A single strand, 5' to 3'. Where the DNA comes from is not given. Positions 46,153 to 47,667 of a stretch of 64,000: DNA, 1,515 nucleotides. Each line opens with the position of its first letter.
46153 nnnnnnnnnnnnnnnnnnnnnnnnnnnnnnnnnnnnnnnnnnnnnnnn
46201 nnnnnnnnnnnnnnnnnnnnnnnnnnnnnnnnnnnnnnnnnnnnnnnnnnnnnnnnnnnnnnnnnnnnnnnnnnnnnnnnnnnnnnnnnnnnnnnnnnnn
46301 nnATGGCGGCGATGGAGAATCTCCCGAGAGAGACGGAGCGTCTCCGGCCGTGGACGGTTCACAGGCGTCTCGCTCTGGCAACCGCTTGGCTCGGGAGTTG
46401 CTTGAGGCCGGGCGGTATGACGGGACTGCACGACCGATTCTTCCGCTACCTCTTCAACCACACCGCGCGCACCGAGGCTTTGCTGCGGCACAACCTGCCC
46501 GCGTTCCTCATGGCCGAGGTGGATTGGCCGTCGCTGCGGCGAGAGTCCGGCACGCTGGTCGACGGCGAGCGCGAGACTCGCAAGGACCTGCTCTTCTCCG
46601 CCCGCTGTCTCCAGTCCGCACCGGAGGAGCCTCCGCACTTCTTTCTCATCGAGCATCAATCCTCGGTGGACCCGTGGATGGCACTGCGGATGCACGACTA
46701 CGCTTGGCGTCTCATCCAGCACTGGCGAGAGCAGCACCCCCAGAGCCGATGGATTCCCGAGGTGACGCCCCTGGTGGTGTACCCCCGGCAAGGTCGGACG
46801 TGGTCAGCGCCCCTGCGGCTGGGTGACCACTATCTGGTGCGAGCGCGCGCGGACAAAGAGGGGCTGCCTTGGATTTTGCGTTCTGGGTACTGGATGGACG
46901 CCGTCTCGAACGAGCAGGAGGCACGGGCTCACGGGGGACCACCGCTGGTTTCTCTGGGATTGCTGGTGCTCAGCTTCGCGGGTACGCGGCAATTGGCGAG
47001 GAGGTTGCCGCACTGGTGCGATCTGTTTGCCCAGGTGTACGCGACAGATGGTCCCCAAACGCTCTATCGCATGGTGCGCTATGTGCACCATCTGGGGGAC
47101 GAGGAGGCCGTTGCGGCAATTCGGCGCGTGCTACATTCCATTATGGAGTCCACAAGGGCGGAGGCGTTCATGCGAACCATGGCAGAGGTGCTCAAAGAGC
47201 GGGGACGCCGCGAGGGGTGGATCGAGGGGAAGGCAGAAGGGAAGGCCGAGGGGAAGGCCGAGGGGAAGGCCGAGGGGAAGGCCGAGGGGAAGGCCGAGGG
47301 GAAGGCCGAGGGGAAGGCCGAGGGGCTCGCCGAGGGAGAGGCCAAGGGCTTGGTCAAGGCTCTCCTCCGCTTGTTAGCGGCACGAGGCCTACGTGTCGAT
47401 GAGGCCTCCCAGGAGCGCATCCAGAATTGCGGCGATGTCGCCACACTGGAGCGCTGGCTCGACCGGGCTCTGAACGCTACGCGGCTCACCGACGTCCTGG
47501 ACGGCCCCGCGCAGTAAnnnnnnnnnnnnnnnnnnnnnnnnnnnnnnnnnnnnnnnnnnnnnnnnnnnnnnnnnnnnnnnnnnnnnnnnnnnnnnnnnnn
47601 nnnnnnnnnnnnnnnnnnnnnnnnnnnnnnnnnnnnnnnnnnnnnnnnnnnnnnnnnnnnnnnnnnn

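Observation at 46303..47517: Rpn/YhgA-like PD-(D/E)XK nuclease carrying a perfect 12-nt x 8 tandem repeat encoding (EGKA)n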

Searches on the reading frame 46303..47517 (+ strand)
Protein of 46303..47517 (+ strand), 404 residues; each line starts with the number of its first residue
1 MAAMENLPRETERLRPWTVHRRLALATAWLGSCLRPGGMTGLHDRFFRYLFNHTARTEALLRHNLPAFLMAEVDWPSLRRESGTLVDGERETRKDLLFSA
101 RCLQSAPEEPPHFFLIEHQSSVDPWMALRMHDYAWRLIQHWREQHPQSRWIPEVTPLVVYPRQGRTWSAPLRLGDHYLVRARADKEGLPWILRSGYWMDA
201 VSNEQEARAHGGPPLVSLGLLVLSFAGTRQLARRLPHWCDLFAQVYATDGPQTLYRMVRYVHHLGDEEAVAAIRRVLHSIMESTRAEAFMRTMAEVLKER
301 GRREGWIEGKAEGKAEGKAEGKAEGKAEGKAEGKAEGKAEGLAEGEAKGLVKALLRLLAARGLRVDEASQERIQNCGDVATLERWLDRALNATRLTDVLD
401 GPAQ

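Call 4: search_protein_families(library=pfam, proteins=[window:46303-47517:+], max_evalue=0.1)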
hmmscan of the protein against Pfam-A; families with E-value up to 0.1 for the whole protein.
window:46303-47517:+ (404 aa): 3 families
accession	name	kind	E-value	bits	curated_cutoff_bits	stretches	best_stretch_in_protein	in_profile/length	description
PF04754.18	Transposase_31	-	1.3e-22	80.9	21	1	43-178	3-134/203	Putative transposase, YhgA-like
PF22807.2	TrAA12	-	0.023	13.4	30.9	1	301-355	385-439/463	TrAA12-like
PF09811.14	Yae1_N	-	0.044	13.9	27.5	0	313-350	1-38/39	Essential protein Yae1, N terminal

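Call 5: search_protein_families(library=ncbifam, proteins=[window:46303-47517:+], max_evalue=0.1)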
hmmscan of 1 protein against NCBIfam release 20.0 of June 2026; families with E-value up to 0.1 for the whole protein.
window:46303-47517:+ (404 aa): 7 families
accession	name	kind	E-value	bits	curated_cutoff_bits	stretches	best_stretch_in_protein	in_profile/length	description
NF004270.2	PRK05687.2-1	equivalog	1.2e-09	38.1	180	1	293-348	34-89/223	flagellar assembly protein FliH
NF007418.0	PRK09956.1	equivalog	7.6e-09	35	583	1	43-163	10-126/308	ISNCY family transposase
NF004267.1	PRK05687.1-3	equivalog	8.5e-09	34.9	293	1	285-353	57-129/266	flagellar assembly protein FliH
NF007361.0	PRK09857.1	equivalog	8.6e-08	32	583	1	43-160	10-123/292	recombination-promoting nuclease RpnA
NF009925.1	PRK13386.1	equivalog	3.5e-07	29.7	192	1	303-348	40-85/228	flagellar assembly protein FliH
TIGR01784.1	T_den_put_tspse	subfamily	2.3e-05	24.4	52.1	1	43-145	2-98/273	Rpn family recombination-promoting nuclease/putative transposase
NF004266.1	PRK05687.1-1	equivalog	0.003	17.1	260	1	292-339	44-91/230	flagellar assembly protein FliH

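Call 6: find_homologous_proteins(query=window:46303-47517:+)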
Query window:46303-47517:+ (404 aa): 1962 proteins with E <= 0.001 among 8000 candidates; the best 120 are listed.
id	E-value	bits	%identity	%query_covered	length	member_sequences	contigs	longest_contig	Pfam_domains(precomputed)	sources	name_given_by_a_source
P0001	1.4e-206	704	86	91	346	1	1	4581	PF04754.19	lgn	-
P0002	3.1e-159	548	72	90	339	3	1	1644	PF04754.19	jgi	jgi:predicted transposase YdaD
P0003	2.7e-158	545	69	91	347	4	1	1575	PF04754.19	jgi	jgi:hypothetical protein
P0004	3.1e-151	522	67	91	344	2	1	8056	PF04754.19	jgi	jgi:predicted transposase YdaD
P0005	7.1e-150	517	68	91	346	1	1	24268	PF04754.19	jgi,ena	-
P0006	3.2e-145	502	65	91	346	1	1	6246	PF04754.19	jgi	jgi:predicted transposase YdaD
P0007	5.2e-144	498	64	91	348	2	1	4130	PF04754.19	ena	-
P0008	5.1e-141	488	65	91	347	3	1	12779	PF04754.19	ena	-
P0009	8.5e-138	478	63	91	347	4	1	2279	PF04754.19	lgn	-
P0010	1.9e-137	476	63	91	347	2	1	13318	PF04754.19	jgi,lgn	jgi:predicted transposase YdaD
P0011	8.3e-136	471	63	91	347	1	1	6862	PF04754.19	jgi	jgi:predicted transposase YdaD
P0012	2.4e-135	469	64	90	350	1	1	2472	PF04754.19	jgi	jgi:flagellar biosynthesis/type III secretory pathway protein FliH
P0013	2.8e-135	469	65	90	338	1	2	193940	PF04754.19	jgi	jgi:hypothetical protein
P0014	7.9e-132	458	61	91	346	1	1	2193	PF04754.19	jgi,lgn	jgi:predicted transposase YdaD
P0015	8.0e-131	455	62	91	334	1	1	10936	PF04754.19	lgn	-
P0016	8.3e-131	454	61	91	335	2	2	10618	PF04754.19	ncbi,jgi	jgi:hypothetical protein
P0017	9.6e-131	454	61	91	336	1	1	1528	PF04754.19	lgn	-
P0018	7.8e-130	451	62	91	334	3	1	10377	PF04754.19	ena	-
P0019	2.2e-129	450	60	91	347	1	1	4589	PF04754.19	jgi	jgi:predicted transposase YdaD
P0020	5.5e-128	445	60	91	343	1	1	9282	PF04754.19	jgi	jgi:predicted transposase YdaD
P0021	5.7e-127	442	60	91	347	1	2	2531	PF04754.19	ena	-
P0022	4.4e-126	439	59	91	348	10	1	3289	PF04754.19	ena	-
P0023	5.5e-125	435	61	91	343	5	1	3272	PF04754.19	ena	-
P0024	5.7e-125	435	61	91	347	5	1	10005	PF04754.19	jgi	-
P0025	1.1e-124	434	60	91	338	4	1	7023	PF04754.19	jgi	jgi:predicted transposase YdaD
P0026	5.8e-124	432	64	82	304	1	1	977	PF04754.19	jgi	jgi:hypothetical protein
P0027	2.1e-122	427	61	91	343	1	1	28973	PF04754.19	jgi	jgi:predicted transposase YdaD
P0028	3.6e-122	426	60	91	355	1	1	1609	PF04754.19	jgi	jgi:hypothetical protein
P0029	3.2e-121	423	59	91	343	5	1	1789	PF04754.19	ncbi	-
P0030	2.1e-119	417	58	91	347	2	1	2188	PF04754.19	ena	-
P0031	5.3e-115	402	56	91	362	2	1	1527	PF04754.19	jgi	jgi:predicted transposase YdaD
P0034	1.2e-88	316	48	90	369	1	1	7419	PF04754.19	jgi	jgi:flagellar biosynthesis/type III secretory pathway protein FliH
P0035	6.6e-85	303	48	91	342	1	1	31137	PF04754.19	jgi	jgi:hypothetical protein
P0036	2.1e-79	285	49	91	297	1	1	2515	PF04754.19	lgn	-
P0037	7.8e-78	280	46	90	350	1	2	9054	PF04754.19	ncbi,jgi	jgi:predicted transposase YdaD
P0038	1.4e-74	269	43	91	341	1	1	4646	PF04754.19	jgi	jgi:predicted transposase YdaD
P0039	4.0e-74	268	45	91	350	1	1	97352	PF04754.19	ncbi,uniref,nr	ncbi:Rpn family recombination-promoting nuclease/putative transposase [Archangium sp.]|uniref:Rpn fa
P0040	9.1e-74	267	45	88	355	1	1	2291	PF04754.19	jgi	jgi:predicted transposase/invertase (TIGR01784 family)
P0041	2.0e-72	262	42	90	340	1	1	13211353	PF04754.19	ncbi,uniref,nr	ncbi:Rpn family recombination-promoting nuclease/putative transposase [Pyxidicoccus parkwayensis]|un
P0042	1.2e-71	260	45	83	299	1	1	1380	PF04754.19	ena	-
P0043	3.7e-71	258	42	91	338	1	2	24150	PF04754.19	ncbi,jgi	jgi:predicted transposase YdaD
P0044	1.2e-70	256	42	91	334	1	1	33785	PF04754.19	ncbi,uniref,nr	ncbi:Rpn family recombination-promoting nuclease/putative transposase [Archangium sp.]|uniref:Rpn fa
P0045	1.5e-70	256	40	94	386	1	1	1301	PF04754.19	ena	-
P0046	1.2e-69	253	40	91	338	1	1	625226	PF04754.19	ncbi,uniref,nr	ncbi:Rpn family recombination-promoting nuclease/putative transposase [Hyalangium rubrum]|uniref:Rpn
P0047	1.2e-69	253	43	91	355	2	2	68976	PF04754.19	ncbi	-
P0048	9.3e-69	250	43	89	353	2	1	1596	PF04754.19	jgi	jgi:predicted transposase YdaD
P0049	1.3e-68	250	39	91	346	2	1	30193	PF04754.19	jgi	jgi:predicted transposase YdaD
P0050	1.4e-68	250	41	91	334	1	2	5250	PF04754.19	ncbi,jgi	jgi:predicted transposase YdaD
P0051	1.5e-68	249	43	91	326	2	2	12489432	PF04754.19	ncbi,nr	ncbi:putative transposase/invertase (TIGR01784 family) [Archangium gephyra]|nr:Rpn family recombinat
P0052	1.6e-68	249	42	91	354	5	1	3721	PF04754.19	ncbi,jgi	jgi:predicted transposase YdaD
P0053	5.9e-68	248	42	91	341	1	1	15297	PF04754.19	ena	-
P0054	7.7e-68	247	41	91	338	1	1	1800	PF04754.19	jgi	jgi:predicted transposase YdaD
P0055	7.9e-67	244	41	90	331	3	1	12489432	PF04754.19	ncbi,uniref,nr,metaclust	ncbi:Hypothetical protein AA314_09776 [Archangium gephyra]|uniref:Transposase (putative) YhgA-like d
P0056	1.0e-66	243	40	91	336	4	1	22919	PF04754.19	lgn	-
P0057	1.4e-66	243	41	90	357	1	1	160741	PF04754.19,PF09811.15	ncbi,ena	-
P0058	2.1e-66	242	41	91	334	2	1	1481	PF04754.19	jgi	jgi:predicted transposase YdaD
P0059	3.5e-66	242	39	89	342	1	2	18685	PF04754.19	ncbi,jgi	jgi:predicted transposase YdaD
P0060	4.4e-66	241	41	90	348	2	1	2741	PF04754.19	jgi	jgi:predicted transposase YdaD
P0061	4.5e-66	241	40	91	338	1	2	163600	PF04754.19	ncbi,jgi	jgi:predicted transposase/invertase (TIGR01784 family)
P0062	4.6e-66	241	42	91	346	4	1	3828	PF04754.19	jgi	jgi:predicted transposase/invertase (TIGR01784 family)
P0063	1.1e-64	237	41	89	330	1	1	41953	PF04754.19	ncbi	-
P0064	1.4e-64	236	40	91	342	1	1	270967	PF04754.19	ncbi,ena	-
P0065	7.9e-64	234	40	91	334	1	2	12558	PF04754.19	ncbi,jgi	jgi:predicted transposase YdaD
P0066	1.5e-63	233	39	91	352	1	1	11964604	PF04754.19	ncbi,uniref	ncbi:Rpn family recombination-promoting nuclease/putative transposase [Archangium gephyra]|uniref:Rp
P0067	3.4e-63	232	41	91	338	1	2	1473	PF04754.19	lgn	-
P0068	2.6e-62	229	41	89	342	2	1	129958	PF04754.19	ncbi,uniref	ncbi:Rpn family recombination-promoting nuclease/putative transposase [Hyalangium gracile]|uniref:Rp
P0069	8.4e-62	227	42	89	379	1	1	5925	PF04754.19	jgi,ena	jgi:predicted transposase/invertase (TIGR01784 family)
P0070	1.8e-61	226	41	91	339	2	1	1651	PF04754.19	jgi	jgi:predicted transposase YdaD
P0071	2.1e-61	226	39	91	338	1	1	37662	PF04754.19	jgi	jgi:predicted transposase/invertase (TIGR01784 family)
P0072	5.2e-61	225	41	82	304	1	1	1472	PF04754.19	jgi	jgi:predicted transposase YdaD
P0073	2.3e-60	222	40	89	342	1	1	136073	PF04754.19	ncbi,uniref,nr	ncbi:Rpn family recombination-promoting nuclease/putative transposase [Hyalangium rubrum]|uniref:Rpn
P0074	5.2e-58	215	40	80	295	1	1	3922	PF04754.19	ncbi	ncbi:MAG TPA: Rpn family recombination-promoting nuclease/putative transposase, partial [Myxococcace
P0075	1.4e-57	213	40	87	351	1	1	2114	PF04754.19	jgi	jgi:hypothetical protein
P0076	2.8e-57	212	39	91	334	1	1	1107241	PF04754.19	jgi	jgi:predicted transposase YdaD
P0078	2.7e-47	179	36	89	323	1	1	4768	PF04754.19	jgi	jgi:hypothetical protein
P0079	1.0e-39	155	35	86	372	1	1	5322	PF04754.19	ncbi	-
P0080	3.5e-39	153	34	89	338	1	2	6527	PF04754.19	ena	-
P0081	6.9e-37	145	34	88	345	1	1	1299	PF04754.19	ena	-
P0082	1.0e-33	135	35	70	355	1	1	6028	PF04754.19,PF14261.12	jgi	jgi:predicted transposase YdaD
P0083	2.8e-32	130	31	89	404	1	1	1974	PF04754.19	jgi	jgi:predicted transposase/invertase (TIGR01784 family)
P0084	9.3e-32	128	29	90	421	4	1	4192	PF04754.19,PF14261.12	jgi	jgi:predicted transposase/invertase (TIGR01784 family)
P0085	5.3e-31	126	32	89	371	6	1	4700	PF04754.19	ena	-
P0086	6.8e-31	125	32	89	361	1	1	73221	PF04754.19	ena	-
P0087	9.0e-31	125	31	89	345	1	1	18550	PF04754.19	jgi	jgi:predicted transposase YdaD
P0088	9.5e-31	125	32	88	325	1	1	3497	PF04754.19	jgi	jgi:predicted transposase YdaD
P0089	1.7e-30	124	32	89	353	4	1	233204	PF04754.19,PF14261.12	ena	-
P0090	4.2e-30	123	35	70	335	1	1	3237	PF04754.19,PF14261.12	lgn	-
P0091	4.4e-30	123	34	74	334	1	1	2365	PF04754.19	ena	-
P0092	1.2e-29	121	35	74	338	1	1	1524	PF04754.19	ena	-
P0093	2.4e-29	120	34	70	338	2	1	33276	PF04754.19,PF14261.12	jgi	-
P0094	2.5e-28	117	32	89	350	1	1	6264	PF04754.19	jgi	jgi:predicted transposase/invertase (TIGR01784 family)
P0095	6.2e-28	116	31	89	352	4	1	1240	PF04754.19,PF14261.12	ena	-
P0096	7.5e-28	115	33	89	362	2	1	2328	PF04754.19,PF14261.12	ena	-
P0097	8.4e-28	115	31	88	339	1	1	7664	PF04754.19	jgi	jgi:hypothetical protein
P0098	1.1e-27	115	30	88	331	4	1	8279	PF04754.19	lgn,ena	-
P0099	1.8e-27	114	31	85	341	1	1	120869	PF04754.19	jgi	jgi:predicted transposase YdaD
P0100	2.8e-27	114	33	89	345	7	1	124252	PF04754.19,PF14261.12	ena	-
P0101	8.3e-27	112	31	90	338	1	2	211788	PF04754.19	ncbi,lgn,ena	-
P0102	4.9e-26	109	31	86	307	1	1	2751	PF04754.19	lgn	-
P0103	9.8e-26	108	30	89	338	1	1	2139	PF04754.19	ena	-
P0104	1.8e-25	108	28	89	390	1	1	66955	PF04754.19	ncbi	ncbi:MAG: Rpn family recombination-promoting nuclease/putative transposase [Myxococcota bacterium]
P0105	3.0e-25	107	32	89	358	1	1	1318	PF04754.19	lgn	-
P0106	5.2e-25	106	30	88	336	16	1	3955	PF04754.19,PF14261.12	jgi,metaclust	metaclust:\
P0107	5.3e-25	106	32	88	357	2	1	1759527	PF04754.19,PF14261.12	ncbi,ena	-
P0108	5.5e-25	106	33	74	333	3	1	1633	PF04754.19,PF14261.12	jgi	jgi:predicted transposase/invertase (TIGR01784 family)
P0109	8.3e-25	105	31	90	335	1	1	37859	PF04754.19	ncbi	-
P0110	1.6e-24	104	30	88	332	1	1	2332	PF04754.19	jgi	-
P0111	2.0e-24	104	30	82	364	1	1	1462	PF04754.19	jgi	jgi:hypothetical protein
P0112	2.0e-24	104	28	88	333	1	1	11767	PF04754.19,PF14261.12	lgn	-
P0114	5.2e-24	103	30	88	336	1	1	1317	PF04754.19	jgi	jgi:predicted transposase/invertase (TIGR01784 family)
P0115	7.0e-24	102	31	88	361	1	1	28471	PF04754.19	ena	-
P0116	1.0e-23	102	28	88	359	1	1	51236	PF04754.19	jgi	jgi:predicted transposase/invertase (TIGR01784 family)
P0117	2.3e-23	101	33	89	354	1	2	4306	PF04754.19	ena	-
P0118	3.5e-23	100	32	88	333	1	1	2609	PF04754.19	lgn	-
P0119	4.6e-23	100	30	84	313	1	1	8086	PF04754.19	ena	-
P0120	6.8e-23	99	30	88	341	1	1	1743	PF04754.19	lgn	-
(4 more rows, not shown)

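Call 10: search_solved_structures(query=window:46417-47517:+, max_evalue=10, show_alignments=3)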
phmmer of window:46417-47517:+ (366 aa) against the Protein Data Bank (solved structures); distinct sequences matched with E-value up to 10: 12.
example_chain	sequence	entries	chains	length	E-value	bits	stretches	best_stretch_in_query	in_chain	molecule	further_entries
5opt_n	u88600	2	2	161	0.043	15.8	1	260-292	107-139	40S ribosomal protein S10, putative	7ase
8a3w_SN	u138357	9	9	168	0.08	14.9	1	222-298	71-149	Putative 40S ribosomal protein S10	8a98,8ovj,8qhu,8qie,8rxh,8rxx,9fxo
9ufe_CA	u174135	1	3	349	0.09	14.7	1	263-311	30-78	OCM3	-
7abf_A4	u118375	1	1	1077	0.17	13.9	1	262-313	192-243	Transcription elongation regulator 1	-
7abg_A4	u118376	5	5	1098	0.17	13.8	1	262-313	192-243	Transcription elongation regulator 1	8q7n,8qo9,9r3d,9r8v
11he_29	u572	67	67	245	0.86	11.5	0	217-315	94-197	Large ribosomal subunit protein eL29 | eL29 | 60S ribosomal protein L29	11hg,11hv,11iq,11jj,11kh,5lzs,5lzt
6d90_b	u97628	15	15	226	1.1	11.2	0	217-315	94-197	eL29 | 60S ribosomal protein L29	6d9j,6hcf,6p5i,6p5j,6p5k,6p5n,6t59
4v8m_AD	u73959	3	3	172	1.4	10.8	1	263-303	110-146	40S RIBOSOMAL PROTEIN S10, PUTATIVE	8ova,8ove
7x3k_A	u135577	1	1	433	1.5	10.7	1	235-315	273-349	Zuotin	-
7nfx_b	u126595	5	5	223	2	10.3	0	234-307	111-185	60S ribosomal protein L29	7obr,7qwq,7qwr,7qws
7uic_o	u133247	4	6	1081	2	10.3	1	268-310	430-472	Mediator of RNA polymerase II transcription subunit 15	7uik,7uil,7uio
5o60_O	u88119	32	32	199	3.5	9.5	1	220-309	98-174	50S ribosomal protein L17 | Large ribosomal subunit protein bL17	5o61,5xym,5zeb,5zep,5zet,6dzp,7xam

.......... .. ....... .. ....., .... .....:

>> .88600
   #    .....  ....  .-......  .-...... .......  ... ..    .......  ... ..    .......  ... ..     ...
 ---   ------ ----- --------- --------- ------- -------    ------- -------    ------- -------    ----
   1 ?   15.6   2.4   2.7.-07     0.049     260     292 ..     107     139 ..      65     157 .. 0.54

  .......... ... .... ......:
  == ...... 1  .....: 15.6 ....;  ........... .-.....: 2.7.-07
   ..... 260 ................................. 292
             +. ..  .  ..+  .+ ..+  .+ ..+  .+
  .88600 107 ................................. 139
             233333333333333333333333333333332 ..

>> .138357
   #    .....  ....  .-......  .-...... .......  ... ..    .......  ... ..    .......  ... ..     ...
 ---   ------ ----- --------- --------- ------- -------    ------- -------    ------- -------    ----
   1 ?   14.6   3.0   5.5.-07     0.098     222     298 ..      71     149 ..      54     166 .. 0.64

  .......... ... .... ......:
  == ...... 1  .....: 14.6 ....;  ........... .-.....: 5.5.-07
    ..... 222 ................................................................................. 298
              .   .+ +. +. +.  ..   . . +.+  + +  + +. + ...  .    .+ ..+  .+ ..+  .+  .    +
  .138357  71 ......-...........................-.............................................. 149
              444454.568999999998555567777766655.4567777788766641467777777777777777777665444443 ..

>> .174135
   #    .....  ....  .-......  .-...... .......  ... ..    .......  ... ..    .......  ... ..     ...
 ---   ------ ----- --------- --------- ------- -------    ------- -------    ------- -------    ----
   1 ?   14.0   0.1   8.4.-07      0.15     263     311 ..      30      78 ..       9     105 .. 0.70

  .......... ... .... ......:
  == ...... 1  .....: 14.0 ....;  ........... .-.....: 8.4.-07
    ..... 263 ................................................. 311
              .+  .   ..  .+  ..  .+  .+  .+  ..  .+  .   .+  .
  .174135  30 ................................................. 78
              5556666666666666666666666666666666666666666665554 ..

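Call 15: find_related_loci(query=window:46417-47517:+, collection=genome_contigs, flank=6000)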
Query window:46417-47517:+ (366 aa) in genome_contigs; peptide patterns used: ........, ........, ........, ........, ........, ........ (x = any residue, [..] = any of these).
38 stretches matched a pattern; 1 encode a relative of the query (tblastn E <= 1e-3); 1 distinct loci.
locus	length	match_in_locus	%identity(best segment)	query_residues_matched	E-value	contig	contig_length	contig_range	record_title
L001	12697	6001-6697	70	1-366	3e-86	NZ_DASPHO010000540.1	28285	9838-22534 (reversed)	MAG: Hyalangium sp. isolate SMAG_U11958 k141_5707205, whole genome shotgun sequence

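Call 16: find_encoding_contigs(protein=window:46417-47514:+, flank=8000, max_places=6)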
Protein window:46417-47514:+ (366 aa): no gene with exactly this product is on record in the collection.

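Call 17: find_encoding_contigs(protein=P0001, flank=8000, max_places=4)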
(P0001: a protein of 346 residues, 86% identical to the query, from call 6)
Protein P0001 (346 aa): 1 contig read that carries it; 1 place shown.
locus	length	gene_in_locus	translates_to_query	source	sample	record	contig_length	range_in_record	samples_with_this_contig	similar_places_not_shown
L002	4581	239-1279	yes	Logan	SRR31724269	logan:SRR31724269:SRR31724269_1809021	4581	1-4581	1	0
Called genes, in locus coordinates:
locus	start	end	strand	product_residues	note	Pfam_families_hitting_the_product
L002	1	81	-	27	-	?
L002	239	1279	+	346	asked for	PF04754:Transposase_31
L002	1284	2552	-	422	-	PF02040:ArsB, PF03600:CitMHS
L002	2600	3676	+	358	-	PF01137:RTC, PF05189:RTC_insert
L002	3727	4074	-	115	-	-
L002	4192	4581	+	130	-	?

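Call 32: predict_structure(alignment_id=A2)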
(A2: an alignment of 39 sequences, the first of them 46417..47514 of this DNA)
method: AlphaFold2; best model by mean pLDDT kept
length: 366 residues; sequences in the alignment: 39
mean_pLDDT: 79.6   pTM: 0.64
mean pLDDT of the five models: 79.6, 78.6, 78.3, 77.9, 77.8
residues with pLDDT >= 90: 163; 70-90: 106; 50-70: 58; < 50: 39
segments of 3 or more residues with pLDDT < 50: 142-161, 281-288, 364-366
pLDDT, mean of each block of 10 residues (from residue 1): 80 93 87 94 70 70 93 90 71 84 90 85 58 51 47 43 78 91 88 94 97 94 90 95 90 83 68 51 47 54 80 95 96 95 93 94 59
secondary structure, 60 per line:
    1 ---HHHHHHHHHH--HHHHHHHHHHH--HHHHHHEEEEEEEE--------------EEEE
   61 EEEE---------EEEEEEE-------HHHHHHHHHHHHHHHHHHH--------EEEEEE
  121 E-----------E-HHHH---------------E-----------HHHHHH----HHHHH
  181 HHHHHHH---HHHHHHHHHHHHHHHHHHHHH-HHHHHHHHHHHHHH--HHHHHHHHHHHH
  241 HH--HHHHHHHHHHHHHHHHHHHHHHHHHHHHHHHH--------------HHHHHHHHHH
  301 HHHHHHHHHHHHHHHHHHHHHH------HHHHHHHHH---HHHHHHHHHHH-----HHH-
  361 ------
elements in order: H4-13 H16-26 H29-34 E35-42 E57-64 E74-80 H88-106 E115-121 H135-138 H166-171 H176-187 H191-211 H213-226 H229-242 H245-276 H291-322 H329-337 H341-351
